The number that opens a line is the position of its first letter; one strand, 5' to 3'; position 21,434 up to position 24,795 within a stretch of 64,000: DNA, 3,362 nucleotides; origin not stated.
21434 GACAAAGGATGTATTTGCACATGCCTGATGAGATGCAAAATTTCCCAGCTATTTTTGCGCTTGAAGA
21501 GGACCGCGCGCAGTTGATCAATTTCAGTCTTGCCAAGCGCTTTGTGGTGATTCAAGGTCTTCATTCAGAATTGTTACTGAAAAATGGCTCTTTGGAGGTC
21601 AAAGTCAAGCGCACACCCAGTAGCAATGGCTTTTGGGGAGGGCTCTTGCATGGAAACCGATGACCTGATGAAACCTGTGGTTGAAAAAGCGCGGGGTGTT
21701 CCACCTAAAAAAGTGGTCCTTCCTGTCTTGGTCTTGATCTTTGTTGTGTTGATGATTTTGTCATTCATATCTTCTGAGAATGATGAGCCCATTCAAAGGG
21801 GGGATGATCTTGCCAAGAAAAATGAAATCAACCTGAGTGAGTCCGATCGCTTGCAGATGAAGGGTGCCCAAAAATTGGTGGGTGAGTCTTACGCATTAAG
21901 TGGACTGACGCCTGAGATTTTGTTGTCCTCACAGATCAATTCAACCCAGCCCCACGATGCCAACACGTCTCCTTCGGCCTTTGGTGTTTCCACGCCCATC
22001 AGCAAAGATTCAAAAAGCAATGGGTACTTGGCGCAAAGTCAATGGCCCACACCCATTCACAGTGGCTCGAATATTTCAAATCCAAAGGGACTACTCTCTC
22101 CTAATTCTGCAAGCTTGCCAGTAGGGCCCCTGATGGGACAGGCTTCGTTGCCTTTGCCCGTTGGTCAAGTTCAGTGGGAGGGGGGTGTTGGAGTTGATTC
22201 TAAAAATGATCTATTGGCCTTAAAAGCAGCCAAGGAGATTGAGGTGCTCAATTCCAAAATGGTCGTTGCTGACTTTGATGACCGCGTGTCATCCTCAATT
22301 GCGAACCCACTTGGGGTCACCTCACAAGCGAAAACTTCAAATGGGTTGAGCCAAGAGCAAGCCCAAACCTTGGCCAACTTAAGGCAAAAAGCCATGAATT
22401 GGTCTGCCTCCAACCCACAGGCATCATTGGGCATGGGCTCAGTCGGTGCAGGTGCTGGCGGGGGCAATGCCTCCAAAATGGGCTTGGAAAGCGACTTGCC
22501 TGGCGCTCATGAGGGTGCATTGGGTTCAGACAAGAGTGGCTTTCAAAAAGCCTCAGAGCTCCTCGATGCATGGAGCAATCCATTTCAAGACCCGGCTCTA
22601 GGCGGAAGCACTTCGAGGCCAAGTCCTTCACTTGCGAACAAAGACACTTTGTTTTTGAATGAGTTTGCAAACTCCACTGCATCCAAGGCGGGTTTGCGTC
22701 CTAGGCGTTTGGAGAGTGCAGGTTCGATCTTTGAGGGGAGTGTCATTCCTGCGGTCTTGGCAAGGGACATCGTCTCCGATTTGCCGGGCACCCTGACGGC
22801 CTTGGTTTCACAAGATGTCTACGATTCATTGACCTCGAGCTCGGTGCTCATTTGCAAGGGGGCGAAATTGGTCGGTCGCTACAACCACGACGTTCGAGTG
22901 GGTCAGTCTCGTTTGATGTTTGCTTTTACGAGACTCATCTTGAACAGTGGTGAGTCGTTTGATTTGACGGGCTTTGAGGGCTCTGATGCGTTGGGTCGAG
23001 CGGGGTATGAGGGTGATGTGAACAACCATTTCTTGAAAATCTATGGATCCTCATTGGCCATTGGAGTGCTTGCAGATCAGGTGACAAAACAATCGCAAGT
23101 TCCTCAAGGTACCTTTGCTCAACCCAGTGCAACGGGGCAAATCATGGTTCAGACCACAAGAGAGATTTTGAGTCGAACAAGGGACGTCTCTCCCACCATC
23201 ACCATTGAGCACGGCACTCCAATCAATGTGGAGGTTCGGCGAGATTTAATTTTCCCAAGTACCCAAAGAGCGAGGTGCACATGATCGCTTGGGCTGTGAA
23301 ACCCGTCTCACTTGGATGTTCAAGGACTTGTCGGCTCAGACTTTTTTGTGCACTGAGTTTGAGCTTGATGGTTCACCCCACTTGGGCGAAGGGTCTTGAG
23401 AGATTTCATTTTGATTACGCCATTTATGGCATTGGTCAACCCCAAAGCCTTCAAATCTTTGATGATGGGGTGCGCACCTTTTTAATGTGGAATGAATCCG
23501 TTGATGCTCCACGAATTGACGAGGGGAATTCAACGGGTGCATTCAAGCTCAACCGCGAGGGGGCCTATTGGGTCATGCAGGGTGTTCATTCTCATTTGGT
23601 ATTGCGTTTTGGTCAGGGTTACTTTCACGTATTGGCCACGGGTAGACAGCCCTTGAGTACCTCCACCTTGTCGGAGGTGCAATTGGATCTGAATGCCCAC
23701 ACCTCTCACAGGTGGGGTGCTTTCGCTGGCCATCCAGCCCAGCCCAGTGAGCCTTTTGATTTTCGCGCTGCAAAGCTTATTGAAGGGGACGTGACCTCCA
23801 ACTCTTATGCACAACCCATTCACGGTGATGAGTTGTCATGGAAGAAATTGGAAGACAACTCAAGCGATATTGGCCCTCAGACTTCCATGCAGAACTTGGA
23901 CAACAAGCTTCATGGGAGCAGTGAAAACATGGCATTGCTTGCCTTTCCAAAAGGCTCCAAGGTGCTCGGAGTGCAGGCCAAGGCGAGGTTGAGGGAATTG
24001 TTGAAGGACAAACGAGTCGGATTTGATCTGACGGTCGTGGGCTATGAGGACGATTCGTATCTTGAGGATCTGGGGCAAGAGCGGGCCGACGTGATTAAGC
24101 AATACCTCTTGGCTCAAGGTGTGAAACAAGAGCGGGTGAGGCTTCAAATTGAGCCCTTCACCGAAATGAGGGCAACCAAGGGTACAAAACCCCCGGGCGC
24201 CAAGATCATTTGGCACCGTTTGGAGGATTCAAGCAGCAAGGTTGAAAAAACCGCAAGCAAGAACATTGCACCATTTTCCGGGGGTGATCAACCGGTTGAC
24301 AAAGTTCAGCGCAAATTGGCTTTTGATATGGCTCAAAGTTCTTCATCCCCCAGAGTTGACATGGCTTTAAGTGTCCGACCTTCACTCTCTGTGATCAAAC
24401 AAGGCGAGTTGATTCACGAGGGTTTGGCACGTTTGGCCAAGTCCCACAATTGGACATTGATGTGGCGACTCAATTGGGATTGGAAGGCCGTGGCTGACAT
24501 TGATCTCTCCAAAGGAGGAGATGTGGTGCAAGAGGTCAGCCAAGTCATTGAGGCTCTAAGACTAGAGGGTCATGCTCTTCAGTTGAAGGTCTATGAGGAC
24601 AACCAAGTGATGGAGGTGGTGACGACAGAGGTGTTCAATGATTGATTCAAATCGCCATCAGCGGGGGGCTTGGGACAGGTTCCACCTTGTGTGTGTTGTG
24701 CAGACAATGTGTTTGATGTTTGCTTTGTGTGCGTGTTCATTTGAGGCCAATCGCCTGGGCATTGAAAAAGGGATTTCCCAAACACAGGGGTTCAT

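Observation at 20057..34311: Hybrid machine: a bare VirB8-VirB9-VirB10 T4SS core joined in one operon to a type IVb pilus system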

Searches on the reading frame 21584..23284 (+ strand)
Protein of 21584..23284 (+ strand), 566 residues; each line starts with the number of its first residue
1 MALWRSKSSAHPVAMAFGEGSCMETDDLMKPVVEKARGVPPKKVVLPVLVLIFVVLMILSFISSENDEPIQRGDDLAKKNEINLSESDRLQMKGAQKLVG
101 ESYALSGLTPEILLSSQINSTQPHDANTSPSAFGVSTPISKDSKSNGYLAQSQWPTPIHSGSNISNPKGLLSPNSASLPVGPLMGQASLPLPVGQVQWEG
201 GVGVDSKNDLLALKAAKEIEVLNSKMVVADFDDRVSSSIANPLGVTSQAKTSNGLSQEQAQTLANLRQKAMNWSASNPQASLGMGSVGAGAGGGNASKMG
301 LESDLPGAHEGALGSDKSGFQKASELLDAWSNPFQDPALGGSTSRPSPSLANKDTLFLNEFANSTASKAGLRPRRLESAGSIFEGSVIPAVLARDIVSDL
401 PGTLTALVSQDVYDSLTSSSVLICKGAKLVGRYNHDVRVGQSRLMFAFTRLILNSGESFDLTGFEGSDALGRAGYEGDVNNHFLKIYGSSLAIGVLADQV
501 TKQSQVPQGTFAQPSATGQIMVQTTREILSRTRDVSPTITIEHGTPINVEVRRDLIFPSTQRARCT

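Call 4: search_protein_families(library=pfam, proteins=[window:21584-23284:+], max_evalue=0.01)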
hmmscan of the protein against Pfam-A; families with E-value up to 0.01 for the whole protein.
window:21584-23284:+ (566 aa): 1 family
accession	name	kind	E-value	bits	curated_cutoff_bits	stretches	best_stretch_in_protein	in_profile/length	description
PF03743.19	TrbI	-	2e-47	162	35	1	382-557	2-188/188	Bacterial conjugation TrbI-like protein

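Call 6: search_protein_families(library=ncbifam, proteins=[window:21584-23284:+], max_evalue=0.01)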
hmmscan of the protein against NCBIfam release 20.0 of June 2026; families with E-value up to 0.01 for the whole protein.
window:21584-23284:+ (566 aa): 5 families
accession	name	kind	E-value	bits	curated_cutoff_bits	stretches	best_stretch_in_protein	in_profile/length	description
NF010405.0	PRK13831.1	subfamily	5.7e-38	131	386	1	359-562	219-432/433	IncP-type conjugal transfer protein TrbI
NF038091.1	T4SS_VirB10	equivalog_domain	3.8e-36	124.5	220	1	382-560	11-194/197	type IV secretion system protein VirB10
NF038092.1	T4SS_ComB10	equivalog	4.9e-24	84.9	300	1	381-561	23-215/225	DNA type IV secretion system protein ComB10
NF041422.1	VirB10_subf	subfamily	5.9e-13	49.1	400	1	382-557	215-395/404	VirB10/TraB/TrbI family type IV secretion system protein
NF010429.0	PRK13855.1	equivalog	6.5e-13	48.6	374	1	381-559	181-359/377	type IV secretion system protein VirB10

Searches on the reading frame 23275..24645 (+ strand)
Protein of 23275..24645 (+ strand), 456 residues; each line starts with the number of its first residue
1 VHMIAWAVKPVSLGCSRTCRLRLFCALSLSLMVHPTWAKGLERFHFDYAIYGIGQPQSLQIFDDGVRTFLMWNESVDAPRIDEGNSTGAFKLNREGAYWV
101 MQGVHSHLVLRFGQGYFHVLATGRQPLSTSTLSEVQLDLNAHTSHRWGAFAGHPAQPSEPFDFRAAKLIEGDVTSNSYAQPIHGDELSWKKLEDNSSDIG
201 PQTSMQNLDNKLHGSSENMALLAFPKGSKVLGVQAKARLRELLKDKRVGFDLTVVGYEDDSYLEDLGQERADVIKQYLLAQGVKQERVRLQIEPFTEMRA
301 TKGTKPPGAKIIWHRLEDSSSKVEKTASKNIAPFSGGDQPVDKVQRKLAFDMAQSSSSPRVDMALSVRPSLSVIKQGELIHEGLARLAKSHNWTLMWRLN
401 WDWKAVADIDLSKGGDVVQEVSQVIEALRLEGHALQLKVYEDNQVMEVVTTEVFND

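Call 4: search_protein_families(library=pfam, proteins=[window:23275-24645:+], max_evalue=0.01)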
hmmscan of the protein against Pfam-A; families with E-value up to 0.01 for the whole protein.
window:23275-24645:+ (456 aa): 4 families
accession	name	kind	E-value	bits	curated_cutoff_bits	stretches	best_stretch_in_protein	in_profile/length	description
PF10671.14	TcpQ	-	1e-09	38.8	27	1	374-449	5-78/80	Toxin co-regulated pilus biosynthesis protein Q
PF03524.21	CagX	-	1.9e-05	25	34.2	1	42-115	114-191/198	Conjugal transfer protein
PF00691.25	OmpA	-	2.2e-05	25.1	27.2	1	224-291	2-77/98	OmpA family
PF05359.17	DUF748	-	0.0026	16.3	50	0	259-288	1007-1037/1037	Domain of Unknown Function (DUF748)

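Call 6: search_protein_families(library=ncbifam, proteins=[window:23275-24645:+], max_evalue=0.01)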
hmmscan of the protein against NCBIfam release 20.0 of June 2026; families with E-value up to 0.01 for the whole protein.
window:23275-24645:+ (456 aa): 4 families
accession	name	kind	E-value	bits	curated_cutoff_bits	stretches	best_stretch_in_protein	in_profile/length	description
TIGR02781.1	VirB9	equivalog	2.5e-05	24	217.7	1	57-120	178-244/248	P-type conjugative transfer protein VirB9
NF053611.1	YiaD_Gzip_OmpA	equivalog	0.0018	18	175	1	249-291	133-179/206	YiaD family glycine zipper/OmpA-like lipoprotein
NF045787.1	OmpABordt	equivalog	0.0069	16.1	200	0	260-290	131-161/194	outer membrane protein OmpA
TIGR02802.1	Pal_lipo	equivalog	0.01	16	125.35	0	262-289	48-75/104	peptidoglycan-associated lipoprotein Pal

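Call 14: find_related_loci(query=window:23275-24645:+, collection=genome_contigs, flank=10000)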
Query window:23275-24645:+ (456 aa) in genome_contigs; peptide patterns used: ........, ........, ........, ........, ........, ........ (x = any residue, [..] = any of these).
34 stretches matched a pattern, but none encodes a relative of the query by tblastn (E <= 1e-3).

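Call 24: find_homologous_proteins(query=window:23275-24645:+, max_evalue=0.001)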
Query window:23275-24645:+ (456 aa): 5 proteins with E <= 0.001 among 6308 candidates.
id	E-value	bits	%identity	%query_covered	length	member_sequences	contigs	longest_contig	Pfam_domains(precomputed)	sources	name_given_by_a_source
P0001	0.0e+0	1009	97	100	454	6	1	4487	PF03524.22,PF10671.15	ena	-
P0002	9.2e-151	521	56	100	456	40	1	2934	PF10671.15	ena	-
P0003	8.4e-140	485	53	100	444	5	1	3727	PF03524.22,PF10671.15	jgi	-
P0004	2.5e-133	463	52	100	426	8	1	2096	PF10671.15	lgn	-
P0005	3.2e-76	275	43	76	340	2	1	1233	PF00691.26,PF10671.15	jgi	jgi:outer membrane protein OmpA-like peptidoglycan-associated protein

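Call 45: search_dna_similar(query=window:23275-24645:+, collection=plasmids, mode=protein, max_evalue=0.001, max_rows=25)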
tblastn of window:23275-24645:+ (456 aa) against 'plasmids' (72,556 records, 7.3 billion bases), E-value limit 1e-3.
Records with a match: 8; places in all: 8; records where one place covers at least 80% of the query: 4.
Best place of each record, by identity: <60% 8.
By first word of the organism name: Hydrogenophaga 3; Ralstonia 3; Polaromonas 2.
By predicted mobility (MOB-suite, as given by PLSDB): conjugative 4; non-mobilizable 4.
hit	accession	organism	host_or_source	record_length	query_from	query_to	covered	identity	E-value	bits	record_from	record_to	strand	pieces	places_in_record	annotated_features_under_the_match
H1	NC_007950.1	Polaromonas sp. JS666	-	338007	40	449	90%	24.4%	5e-17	92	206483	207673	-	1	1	TcpQ domain-containing protein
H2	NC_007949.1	Polaromonas sp. JS666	-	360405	21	445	93%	22.3%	9e-10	69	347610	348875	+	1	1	TcpQ domain-containing protein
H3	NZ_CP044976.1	Hydrogenophaga sp. PBL-H3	-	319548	38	442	89%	20.2%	1e-8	65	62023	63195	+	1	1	TcpQ domain-containing protein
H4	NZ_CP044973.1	Hydrogenophaga sp. PBL-H3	-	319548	38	442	89%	20.2%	1e-8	65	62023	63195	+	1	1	TcpQ domain-containing protein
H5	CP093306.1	Ralstonia insidiosa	-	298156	19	290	60%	25.7%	2e-13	81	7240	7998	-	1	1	TrbG/VirB9 family P-type conjugative transfer protein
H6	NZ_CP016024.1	Ralstonia insidiosa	cell culture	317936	19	290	60%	25.7%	2e-13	81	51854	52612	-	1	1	TrbG/VirB9 family P-type conjugative transfer protein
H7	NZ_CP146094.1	Ralstonia sp. RRA.1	pure culture,Cupriavidus necator ...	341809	19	290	60%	25.7%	2e-13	81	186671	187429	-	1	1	TrbG/VirB9 family P-type conjugative transfer protein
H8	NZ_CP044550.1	Hydrogenophaga sp. BPS33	-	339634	44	292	55%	27.0%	3e-12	77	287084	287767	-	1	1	TcpQ domain-containing protein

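Call 46: get_annotated_region(hit=H1, flank=20000)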
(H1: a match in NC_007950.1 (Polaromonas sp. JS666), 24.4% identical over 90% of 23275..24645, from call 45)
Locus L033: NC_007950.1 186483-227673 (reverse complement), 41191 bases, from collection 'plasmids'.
description: Polaromonas sp. JS666 plasmid 2, complete sequence
organism: Polaromonas sp. JS666 (NCBI taxid 296591)
taxonomy: Bacteria; Pseudomonadota; Betaproteobacteria; Burkholderiales; Comamonadaceae; Polaromonas; Polaromonas sp. JS666
host: -; source: -; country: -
typing (MOB-suite, as given by PLSDB): conjugative; replicon rep_cluster_7; relaxase MOBH; mating-pair formation MPF_T
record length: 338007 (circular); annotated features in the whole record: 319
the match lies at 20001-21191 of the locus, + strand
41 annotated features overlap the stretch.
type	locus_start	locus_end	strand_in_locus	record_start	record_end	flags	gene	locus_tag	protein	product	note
CDS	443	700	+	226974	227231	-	-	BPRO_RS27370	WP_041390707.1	hypothetical protein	-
CDS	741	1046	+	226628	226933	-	-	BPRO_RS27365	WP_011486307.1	hypothetical protein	-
CDS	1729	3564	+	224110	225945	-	mobH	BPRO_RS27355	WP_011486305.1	MobH family relaxase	-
CDS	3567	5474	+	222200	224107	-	traD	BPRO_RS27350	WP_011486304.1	conjugative transfer system coupling protein TraD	GO:0015074 - DNA integration [Evidence IEA]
CDS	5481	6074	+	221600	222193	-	-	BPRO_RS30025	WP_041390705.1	hypothetical protein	-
CDS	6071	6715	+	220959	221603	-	-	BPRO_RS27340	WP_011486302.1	DUF4400 domain-containing protein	-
CDS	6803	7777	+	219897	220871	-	-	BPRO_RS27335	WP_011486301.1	ATPase, T2SS/T4P/T4SS family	-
CDS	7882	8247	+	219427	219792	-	-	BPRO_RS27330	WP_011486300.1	TrbC/VirB2 family protein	-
CDS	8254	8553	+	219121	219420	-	-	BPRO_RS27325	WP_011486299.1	VirB3 family type IV secretion system protein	-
CDS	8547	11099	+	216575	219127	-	-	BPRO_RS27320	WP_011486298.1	type IV secretion system DNA-binding domain-containing protein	-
CDS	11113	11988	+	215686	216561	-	-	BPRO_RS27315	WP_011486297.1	hypothetical protein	-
CDS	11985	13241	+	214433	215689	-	-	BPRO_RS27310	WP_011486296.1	type IV secretion system protein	GO:0030255 - protein secretion by the type IV secretion system [Evidence IEA]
CDS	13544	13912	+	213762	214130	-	-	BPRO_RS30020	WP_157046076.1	hypothetical protein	-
CDS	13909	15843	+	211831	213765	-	-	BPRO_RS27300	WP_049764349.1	ATP-binding protein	-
CDS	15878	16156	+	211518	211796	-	-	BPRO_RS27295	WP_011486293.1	EexN family lipoprotein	-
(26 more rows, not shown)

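Call 101: search_protein_families(library=pfam, proteins=[L033:19926-21200:+, L033:21202-21630:+, L033:11113-11988:+], max_evalue=0.05)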
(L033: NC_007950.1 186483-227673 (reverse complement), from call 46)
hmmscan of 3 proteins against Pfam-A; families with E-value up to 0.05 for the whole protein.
L033:19926-21200:+ (424 aa): 3 families
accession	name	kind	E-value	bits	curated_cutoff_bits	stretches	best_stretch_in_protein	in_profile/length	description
PF10671.14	TcpQ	-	6.4e-20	71.4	27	1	343-422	2-78/80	Toxin co-regulated pilus biosynthesis protein Q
PF03524.21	CagX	-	3.8e-12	46.9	34.2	1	26-107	112-197/198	Conjugal transfer protein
PF00691.25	OmpA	-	4.1e-06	27.5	27.2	1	184-252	1-77/98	OmpA family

L033:21202-21630:+ (142 aa): 1 family
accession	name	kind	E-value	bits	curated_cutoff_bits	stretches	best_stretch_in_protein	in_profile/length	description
PF10671.14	TcpQ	-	2.9e-15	56.5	27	1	67-141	4-79/80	Toxin co-regulated pilus biosynthesis protein Q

L033:11113-11988:+ (291 aa): 1 family
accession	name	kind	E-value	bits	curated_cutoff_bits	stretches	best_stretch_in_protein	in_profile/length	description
PF13605.11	DUF4141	-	2e-05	24.3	30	1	17-60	4-47/53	Domain of unknown function (DUF4141)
